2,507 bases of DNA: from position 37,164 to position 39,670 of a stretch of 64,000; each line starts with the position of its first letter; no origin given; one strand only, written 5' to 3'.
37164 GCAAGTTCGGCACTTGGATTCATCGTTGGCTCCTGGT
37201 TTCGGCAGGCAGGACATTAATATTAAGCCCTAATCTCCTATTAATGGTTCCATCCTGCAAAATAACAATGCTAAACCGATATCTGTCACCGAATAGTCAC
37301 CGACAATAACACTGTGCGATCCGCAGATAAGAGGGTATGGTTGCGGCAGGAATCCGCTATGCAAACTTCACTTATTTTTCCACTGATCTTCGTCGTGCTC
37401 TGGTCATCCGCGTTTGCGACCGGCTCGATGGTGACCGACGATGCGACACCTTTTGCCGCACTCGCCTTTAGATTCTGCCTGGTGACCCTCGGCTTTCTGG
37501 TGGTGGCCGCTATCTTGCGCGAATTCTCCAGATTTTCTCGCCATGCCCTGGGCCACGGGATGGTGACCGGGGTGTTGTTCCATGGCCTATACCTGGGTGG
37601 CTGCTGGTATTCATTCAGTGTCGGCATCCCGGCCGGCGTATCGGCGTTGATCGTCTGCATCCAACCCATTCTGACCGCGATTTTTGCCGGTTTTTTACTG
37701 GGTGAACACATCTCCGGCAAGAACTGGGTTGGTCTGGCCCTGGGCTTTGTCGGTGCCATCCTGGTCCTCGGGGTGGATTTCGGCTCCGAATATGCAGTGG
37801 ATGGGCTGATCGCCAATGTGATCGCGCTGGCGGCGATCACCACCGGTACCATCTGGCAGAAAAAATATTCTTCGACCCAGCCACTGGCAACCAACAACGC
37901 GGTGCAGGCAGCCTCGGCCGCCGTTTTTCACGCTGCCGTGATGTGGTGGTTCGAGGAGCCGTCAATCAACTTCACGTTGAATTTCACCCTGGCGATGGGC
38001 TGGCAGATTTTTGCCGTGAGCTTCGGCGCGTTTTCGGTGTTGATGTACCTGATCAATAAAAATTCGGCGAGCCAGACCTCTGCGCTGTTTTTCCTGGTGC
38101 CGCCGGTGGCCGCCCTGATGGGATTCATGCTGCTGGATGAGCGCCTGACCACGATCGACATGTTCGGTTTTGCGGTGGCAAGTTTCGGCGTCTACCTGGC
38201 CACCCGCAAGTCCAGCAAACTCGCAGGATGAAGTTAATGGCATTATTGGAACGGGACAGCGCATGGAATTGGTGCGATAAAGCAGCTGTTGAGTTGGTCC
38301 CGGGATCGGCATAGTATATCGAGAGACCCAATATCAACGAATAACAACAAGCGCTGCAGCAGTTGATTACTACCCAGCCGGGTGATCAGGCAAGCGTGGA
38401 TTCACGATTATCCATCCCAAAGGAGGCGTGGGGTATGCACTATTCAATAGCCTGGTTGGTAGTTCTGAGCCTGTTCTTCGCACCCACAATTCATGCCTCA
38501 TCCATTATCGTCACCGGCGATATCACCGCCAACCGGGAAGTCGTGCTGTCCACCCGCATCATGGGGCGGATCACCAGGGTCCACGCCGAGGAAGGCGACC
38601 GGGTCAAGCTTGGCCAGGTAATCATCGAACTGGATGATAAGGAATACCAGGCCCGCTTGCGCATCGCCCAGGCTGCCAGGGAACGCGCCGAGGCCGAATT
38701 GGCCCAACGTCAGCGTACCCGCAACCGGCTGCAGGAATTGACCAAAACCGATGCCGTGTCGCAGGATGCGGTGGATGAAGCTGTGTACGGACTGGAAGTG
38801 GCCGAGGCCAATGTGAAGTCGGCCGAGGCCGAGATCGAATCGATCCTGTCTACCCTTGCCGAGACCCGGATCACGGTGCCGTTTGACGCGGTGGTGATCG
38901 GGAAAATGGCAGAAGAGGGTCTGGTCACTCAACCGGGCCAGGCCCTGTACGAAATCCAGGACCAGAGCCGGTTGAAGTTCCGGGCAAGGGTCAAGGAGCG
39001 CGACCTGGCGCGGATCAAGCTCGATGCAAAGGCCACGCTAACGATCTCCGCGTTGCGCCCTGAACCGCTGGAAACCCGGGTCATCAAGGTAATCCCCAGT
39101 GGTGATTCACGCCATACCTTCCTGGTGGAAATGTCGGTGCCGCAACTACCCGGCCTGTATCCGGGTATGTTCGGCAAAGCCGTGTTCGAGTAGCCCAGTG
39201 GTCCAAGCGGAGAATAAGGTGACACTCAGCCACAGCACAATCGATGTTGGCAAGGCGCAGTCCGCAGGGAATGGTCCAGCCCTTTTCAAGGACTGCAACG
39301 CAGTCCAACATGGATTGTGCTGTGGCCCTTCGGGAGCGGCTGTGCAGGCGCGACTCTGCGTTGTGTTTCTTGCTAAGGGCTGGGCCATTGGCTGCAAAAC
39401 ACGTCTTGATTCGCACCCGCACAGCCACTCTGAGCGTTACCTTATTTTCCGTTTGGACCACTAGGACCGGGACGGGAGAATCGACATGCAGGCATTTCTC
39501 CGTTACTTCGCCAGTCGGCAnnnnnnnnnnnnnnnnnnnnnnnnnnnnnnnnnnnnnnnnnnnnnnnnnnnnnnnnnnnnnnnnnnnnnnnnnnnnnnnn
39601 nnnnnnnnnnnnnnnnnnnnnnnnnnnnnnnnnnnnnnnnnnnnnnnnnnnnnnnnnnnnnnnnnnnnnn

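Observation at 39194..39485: MITE-like structured element between an unusually short RND adaptor gene and its pump gene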

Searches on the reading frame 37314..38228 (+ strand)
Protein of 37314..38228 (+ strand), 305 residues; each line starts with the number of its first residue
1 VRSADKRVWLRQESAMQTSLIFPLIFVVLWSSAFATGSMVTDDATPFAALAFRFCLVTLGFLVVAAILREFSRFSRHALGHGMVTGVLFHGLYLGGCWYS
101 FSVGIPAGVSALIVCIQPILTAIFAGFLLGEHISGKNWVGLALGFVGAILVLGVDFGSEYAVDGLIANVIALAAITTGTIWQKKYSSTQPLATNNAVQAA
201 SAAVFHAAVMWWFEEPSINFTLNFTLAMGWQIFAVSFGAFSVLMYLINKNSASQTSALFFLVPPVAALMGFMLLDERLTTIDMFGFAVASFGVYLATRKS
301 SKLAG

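Call 12: search_protein_families(library=pfam, proteins=[window:37314-38228:+])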
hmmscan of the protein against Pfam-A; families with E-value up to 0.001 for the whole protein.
window:37314-38228:+ (305 aa): 1 family
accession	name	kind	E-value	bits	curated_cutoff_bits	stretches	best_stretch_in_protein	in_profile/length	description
PF00892.27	EamA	-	9.5e-24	84.6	28.2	2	20-152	4-134/135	EamA-like transporter family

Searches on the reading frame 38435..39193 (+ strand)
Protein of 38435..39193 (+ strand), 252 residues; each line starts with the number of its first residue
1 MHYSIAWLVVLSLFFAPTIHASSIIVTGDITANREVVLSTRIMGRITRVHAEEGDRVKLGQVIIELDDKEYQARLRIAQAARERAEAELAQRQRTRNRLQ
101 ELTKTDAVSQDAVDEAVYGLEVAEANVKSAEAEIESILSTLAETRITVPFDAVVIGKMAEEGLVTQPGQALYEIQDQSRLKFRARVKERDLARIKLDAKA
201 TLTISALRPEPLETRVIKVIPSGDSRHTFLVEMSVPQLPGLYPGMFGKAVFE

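Call 12: search_protein_families(library=pfam, proteins=[window:38435-39190:+])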
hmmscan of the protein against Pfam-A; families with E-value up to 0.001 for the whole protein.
window:38435-39190:+ (252 aa): 3 families
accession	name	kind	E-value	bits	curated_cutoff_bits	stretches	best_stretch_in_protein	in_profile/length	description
PF16576.10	HlyD_D23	-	1.4e-17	64.2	30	1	23-225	5-190/214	Barrel-sandwich domain of CusB or HlyD membrane-fusion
PF13437.12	HlyD_3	-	1.2e-15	58.5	22.2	1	146-237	2-95/106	HlyD family secretion protein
PF13533.13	Biotin_lipoyl_2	-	7.2e-06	26.1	29.8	1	38-67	3-32/32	Biotin-lipoyl like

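Call 13: find_encoding_contigs(protein=window:38435-39193:+, flank=10000, max_places=6)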
Protein window:38435-39193:+ (252 aa): 1 contig read that carries it; 1 place shown.
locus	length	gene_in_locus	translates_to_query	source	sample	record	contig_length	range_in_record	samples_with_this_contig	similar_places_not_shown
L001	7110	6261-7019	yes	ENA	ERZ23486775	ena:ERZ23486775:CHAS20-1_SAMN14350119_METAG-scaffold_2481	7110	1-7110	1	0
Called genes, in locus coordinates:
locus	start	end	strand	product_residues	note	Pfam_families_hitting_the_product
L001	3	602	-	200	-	?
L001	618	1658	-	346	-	PF25919:BSH_CusB (faint), PF25973:BSH_CzcB, PF25954:Beta-barrel_RND_2, PF25967:RND-MFP_C (weak), PF25989:YknX_C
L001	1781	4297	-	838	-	PF02687:FtsX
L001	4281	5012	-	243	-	PF00005:ABC_tran, PF13304:AAA_21 (faint)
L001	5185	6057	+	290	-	PF00892:EamA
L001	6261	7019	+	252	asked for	PF25917:BSH_RND (weak), PF25973:BSH_CzcB (weak), PF25876:HH_MFP_RND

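Call 17: find_homologous_proteins(query=window:38435-39190:+, max_evalue=0.00001)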
Query window:38435-39190:+ (252 aa): 205 proteins with E <= 0.00001 among 2353 candidates; the best 120 are listed.
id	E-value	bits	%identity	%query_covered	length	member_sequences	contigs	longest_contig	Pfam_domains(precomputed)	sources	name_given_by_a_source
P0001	4.0e-152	522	100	100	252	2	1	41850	PF25973.1,PF25876.1,PF25917.1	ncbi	-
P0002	1.0e-135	469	89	100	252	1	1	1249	PF25973.1,PF25876.1,PF25917.1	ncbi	-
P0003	2.4e-132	458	88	100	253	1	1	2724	PF25973.1,PF25876.1,PF25917.1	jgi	jgi:RND family efflux transporter MFP subunit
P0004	7.9e-129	446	85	100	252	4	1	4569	PF25973.1,PF25876.1,PF25917.1,PF25954.1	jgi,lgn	-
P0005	2.0e-127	442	84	100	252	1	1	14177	PF25973.1,PF25876.1,PF25917.1,PF25954.1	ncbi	-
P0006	2.0e-125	435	83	100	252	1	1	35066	PF25973.1,PF25876.1,PF25917.1,PF25954.1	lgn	-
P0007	3.6e-121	421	80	100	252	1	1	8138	PF25973.1,PF25876.1,PF25919.1,PF25917.1,PF25997.1,PF25954.1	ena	-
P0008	3.7e-104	366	71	100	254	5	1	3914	PF25973.1,PF25917.1,PF25954.1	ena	-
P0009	2.7e-103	363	68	100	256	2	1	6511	PF25973.1,PF25876.1,PF25917.1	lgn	-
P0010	4.2e-103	362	75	90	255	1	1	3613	PF25973.1,PF25876.1,PF25917.1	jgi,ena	-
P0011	4.9e-101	355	68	98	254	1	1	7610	PF25973.1,PF25876.1,PF25917.1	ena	-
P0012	5.6e-101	355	71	94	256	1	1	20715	PF25973.1,PF25876.1,PF25917.1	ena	-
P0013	6.7e-101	355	69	97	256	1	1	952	PF25973.1,PF25876.1,PF25917.1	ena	-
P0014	1.4e-100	354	75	90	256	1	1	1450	PF25973.1,PF25876.1,PF25917.1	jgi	jgi:RND family efflux transporter MFP subunit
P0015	1.7e-100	354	68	100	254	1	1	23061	PF25973.1,PF25876.1,PF25917.1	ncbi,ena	-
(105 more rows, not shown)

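Call 18: find_encoding_contigs(protein=P0005, flank=6000, max_places=3)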
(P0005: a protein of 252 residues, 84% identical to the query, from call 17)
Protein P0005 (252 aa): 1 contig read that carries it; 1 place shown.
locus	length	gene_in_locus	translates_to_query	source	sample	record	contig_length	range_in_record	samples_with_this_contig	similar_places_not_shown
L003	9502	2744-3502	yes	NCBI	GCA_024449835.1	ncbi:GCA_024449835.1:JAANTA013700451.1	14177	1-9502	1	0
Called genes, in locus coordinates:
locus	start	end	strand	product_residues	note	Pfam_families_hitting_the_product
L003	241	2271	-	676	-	PF00724:Oxidored_FMN, PF00070:Pyr_redox (faint), PF01266:DAO (weak), PF03486:HI0933_like (faint), PF07992:Pyr_redox_2 (weak), PF13450:NAD_binding_8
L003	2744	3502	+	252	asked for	PF25954:Beta-barrel_RND_2 (faint), PF25917:BSH_RND (weak), PF25973:BSH_CzcB, PF25876:HH_MFP_RND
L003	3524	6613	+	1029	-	PF00873:ACR_tran, PF02355:SecD_SecF_C (faint)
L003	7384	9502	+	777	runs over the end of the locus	PF00403:HMA, PF00122:E1-E2_ATPase, PF00702:Hydrolase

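Call 19: find_encoding_contigs(protein=P0006, flank=6000, max_places=3)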
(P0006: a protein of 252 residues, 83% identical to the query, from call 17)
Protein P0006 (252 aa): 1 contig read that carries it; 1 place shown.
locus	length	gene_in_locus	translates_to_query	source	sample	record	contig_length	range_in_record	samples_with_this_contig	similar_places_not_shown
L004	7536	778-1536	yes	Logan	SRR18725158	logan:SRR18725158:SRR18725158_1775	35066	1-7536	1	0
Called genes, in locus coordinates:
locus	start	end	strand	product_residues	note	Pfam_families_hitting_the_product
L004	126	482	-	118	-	PF08818:DUF1801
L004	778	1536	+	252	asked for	PF25917:BSH_RND (weak), PF25973:BSH_CzcB, PF25954:Beta-barrel_RND_2 (faint), PF25876:HH_MFP_RND (weak)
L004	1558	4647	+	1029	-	PF00873:ACR_tran, PF02355:SecD_SecF_C (faint)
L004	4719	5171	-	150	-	PF03473:MOSC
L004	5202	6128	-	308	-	PF00126:HTH_1, PF03466:LysR_substrate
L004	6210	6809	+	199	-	PF00106:adh_short, PF01370:Epimerase (weak), PF13561:adh_short_C2, PF23441:SDR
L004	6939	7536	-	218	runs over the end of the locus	PF00106:adh_short, PF01370:Epimerase (weak), PF08659:KR (weak), PF13561:adh_short_C2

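Call 20: find_encoding_contigs(protein=P0007, flank=6000, max_places=3)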
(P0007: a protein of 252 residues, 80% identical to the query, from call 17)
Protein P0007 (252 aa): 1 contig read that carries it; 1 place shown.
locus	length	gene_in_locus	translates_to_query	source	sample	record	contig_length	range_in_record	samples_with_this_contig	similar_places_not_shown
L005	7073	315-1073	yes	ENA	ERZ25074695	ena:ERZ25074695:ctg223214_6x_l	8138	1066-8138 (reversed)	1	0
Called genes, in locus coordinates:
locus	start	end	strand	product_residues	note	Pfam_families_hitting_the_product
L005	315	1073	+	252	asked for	PF25919:BSH_CusB (faint), PF25997:BSH_YhbJ (faint), PF25917:BSH_RND, PF25973:BSH_CzcB, PF25876:HH_MFP_RND (weak), PF25954:Beta-barrel_RND_2 (faint)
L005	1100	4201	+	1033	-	PF00873:ACR_tran, PF18949:DUF5693 (faint), PF02355:SecD_SecF_C (faint)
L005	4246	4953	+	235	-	PF14234:DUF4336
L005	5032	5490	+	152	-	PF13302:Acetyltransf_3 (weak)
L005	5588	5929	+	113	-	PF00376:MerR, PF13411:MerR_1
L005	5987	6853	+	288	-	PF02567:PhzC-PhzF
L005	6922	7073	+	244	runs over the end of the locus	PF03411:Peptidase_M74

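Call 22: find_encoding_contigs(protein=P0001, flank=10000, max_places=4)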
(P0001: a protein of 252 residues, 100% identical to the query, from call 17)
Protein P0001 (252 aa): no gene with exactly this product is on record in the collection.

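Call 49: find_encoding_contigs(protein=P0003, flank=3000, max_places=3)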
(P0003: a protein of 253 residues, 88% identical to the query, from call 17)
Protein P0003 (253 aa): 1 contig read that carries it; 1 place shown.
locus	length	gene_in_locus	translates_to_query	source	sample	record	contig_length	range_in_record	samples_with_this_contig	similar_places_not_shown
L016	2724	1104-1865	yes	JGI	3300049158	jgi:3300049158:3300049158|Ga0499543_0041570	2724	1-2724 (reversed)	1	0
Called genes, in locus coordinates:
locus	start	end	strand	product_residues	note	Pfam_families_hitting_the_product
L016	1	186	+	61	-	?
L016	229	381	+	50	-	PF00892:EamA (weak)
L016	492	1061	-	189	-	PF09912:DUF2141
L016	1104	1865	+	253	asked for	PF25917:BSH_RND, PF25973:BSH_CzcB, PF25876:HH_MFP_RND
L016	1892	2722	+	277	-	?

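Call 53: find_encoding_contigs(protein=P0002, flank=3000, max_places=3)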
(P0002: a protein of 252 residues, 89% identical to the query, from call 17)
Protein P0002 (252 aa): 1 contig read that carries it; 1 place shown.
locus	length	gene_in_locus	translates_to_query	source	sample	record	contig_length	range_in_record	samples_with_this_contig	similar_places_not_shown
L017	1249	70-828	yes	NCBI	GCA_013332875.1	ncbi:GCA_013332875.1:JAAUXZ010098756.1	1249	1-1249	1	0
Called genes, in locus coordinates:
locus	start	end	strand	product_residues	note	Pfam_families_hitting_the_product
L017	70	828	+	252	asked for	PF25917:BSH_RND, PF25973:BSH_CzcB, PF25876:HH_MFP_RND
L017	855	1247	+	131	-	?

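Call 56: list_cluster_members(proteins=[P0001, P0123, P0128])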
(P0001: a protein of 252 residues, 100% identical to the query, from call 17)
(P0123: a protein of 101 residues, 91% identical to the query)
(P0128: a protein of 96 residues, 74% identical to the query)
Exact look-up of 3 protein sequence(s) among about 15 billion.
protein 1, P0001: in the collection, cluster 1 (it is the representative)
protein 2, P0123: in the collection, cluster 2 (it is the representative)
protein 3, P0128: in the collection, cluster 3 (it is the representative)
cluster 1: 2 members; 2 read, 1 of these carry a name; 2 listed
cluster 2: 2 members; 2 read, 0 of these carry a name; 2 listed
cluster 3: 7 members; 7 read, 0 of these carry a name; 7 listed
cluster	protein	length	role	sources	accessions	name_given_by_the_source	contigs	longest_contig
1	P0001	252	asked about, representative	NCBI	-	-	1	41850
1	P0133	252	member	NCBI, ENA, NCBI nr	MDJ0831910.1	MAG: efflux RND transporter periplasmic adaptor subunit [Gammaproteobacteria bacterium] | efflux RND transporter periplasmic adaptor subunit [Gammaproteobacteria bacterium]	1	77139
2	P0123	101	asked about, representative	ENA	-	-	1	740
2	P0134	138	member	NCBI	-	-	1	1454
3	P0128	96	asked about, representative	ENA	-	-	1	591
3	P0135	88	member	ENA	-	-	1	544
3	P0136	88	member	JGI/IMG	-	-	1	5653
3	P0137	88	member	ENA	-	-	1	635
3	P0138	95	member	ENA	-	-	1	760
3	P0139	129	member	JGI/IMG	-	-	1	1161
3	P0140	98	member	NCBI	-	-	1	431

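Call 80: search_solved_structures(query=window:38435-39190:+, max_evalue=0.001, show_alignments=1)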
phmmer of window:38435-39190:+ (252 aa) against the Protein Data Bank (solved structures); distinct sequences matched with E-value up to 0.001: 17.
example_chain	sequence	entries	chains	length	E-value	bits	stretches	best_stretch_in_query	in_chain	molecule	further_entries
6vej_P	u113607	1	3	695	3.4e-26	95.9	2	27-240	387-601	Probable Resistance-Nodulation-Cell Division (RND) efflux membrane fusion protein,Probable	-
9j3d_D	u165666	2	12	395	2.5e-14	57.1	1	28-172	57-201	RND efflux system, MexC-like protein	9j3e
3fpp_A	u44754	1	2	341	3.2e-14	56.7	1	16-225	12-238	Macrolide-specific efflux protein macA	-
5nik_D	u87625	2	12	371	3.5e-14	56.6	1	16-225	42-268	Macrolide export protein MacA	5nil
4dk0_A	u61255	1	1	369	9.8e-14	55.1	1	23-207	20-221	Putative MacA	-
9qgy_G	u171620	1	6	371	1e-13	55.1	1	16-224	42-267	Macrolide export protein MacA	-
4dk1_A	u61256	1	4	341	1.3e-12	51.5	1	23-208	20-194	Putative MacA, Multidrug resistance protein mexA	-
2f1m_A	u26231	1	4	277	9.6e-12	48.6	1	28-197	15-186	Acriflavine resistance protein A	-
5ng5_E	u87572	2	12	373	1.7e-11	47.8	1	28-197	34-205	Multidrug efflux pump subunit AcrA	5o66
5v5s_D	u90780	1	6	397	3.1e-11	47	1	28-197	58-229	Multidrug efflux pump subunit AcrA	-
9tg4_D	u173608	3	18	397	3.1e-11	47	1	28-197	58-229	Multidrug efflux pump subunit AcrA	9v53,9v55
20yy_D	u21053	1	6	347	4.7e-11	46.4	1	26-230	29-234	Multidrug efflux RND transporter periplasmic adaptor subunit MexJ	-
3lnn_A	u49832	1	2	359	1.9e-08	37.9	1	40-251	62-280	Membrane fusion protein (MFP) heavy metal cation efflux ZneB (CzcB-like)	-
4l8j_A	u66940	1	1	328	1e-07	35.4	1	18-189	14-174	Putative efflux transporter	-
4tko_B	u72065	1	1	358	2.8e-07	34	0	109-223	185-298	EmrA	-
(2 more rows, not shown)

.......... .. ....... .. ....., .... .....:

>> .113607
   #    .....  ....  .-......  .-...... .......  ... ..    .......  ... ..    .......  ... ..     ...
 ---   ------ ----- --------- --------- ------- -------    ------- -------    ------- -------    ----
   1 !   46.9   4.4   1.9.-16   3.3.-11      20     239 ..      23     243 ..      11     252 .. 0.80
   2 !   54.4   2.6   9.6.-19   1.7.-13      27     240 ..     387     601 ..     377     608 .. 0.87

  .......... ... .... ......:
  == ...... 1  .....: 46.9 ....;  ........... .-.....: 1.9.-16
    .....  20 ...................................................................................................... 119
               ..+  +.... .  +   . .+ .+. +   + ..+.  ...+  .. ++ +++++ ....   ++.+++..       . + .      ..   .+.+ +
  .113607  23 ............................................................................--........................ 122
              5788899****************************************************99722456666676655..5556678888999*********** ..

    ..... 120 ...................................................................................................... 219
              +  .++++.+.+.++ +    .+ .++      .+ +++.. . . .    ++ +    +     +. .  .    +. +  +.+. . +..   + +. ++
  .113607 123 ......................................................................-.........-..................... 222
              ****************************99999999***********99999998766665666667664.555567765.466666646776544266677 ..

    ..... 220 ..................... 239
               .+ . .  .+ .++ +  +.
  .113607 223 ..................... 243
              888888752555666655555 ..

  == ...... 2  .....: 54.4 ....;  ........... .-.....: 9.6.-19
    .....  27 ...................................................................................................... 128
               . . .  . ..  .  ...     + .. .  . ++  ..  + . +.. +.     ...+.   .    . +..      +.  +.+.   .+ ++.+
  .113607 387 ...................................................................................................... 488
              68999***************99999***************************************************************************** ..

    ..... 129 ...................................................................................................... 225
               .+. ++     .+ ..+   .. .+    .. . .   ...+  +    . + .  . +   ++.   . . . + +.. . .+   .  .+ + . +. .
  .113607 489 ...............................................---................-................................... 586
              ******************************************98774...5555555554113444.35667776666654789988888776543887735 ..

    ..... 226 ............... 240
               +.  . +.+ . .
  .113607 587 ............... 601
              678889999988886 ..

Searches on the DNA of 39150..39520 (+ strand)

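Call 14: search_dna_similar(query=window:39194-39465:+, collection=plasmids, mode=distant, max_evalue=0.01)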
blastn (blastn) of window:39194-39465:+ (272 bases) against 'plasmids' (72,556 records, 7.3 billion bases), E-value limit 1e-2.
No match.

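Call 75: search_rna_families(source=window, start=39150, end=39520, threshold=evalue, max_evalue=10)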
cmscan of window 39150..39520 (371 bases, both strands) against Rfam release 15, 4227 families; matches with E-value up to 10: 0.
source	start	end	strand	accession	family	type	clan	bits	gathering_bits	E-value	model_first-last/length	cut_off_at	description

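Call 76: search_dna_similar(query=window:39194-39465:+, collection=phages, mode=distant, max_evalue=0.1)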
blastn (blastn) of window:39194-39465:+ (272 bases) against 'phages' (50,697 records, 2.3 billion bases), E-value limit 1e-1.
No match.

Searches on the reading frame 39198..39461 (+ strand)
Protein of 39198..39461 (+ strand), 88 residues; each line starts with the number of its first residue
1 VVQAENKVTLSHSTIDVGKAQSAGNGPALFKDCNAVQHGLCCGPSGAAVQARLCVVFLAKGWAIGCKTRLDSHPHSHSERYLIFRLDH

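Call 36: find_homologous_proteins(query=window:39198-39461:+, max_evalue=0.001)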
Query window:39198-39461:+ (88 aa): 2 proteins with E <= 0.001 among 2 candidates.
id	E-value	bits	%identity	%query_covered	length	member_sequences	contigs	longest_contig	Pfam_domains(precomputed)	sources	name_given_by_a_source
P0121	4.1e-35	137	76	100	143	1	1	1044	-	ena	-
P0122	5.4e-17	79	78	56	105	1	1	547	-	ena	-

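Call 37: find_encoding_contigs(protein=P0121, flank=5000, max_places=4)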
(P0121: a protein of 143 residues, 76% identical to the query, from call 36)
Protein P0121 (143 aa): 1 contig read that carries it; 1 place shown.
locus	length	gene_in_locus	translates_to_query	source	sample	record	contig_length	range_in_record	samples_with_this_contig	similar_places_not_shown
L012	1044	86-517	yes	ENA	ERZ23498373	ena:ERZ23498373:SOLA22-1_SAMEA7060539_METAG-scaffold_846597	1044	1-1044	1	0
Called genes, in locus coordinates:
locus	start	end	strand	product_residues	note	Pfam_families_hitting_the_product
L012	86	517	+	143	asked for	-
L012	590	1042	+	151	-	?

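Call 38: find_encoding_contigs(protein=P0122, flank=5000, max_places=4)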
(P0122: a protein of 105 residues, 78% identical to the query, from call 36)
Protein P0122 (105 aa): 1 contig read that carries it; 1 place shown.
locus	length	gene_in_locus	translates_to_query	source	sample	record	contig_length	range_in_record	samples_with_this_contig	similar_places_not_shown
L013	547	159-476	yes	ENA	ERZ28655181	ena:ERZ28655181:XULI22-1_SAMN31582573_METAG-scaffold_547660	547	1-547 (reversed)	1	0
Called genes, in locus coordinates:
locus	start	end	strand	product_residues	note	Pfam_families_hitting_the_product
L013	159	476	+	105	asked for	-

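Call 79: search_protein_families(library=pfam, proteins=[L012:590-1042:+], max_evalue=0.01)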
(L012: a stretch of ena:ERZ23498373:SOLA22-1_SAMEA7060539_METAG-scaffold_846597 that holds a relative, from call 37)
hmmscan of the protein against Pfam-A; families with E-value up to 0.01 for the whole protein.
L012:590-1042:+ (151 aa): 0 families
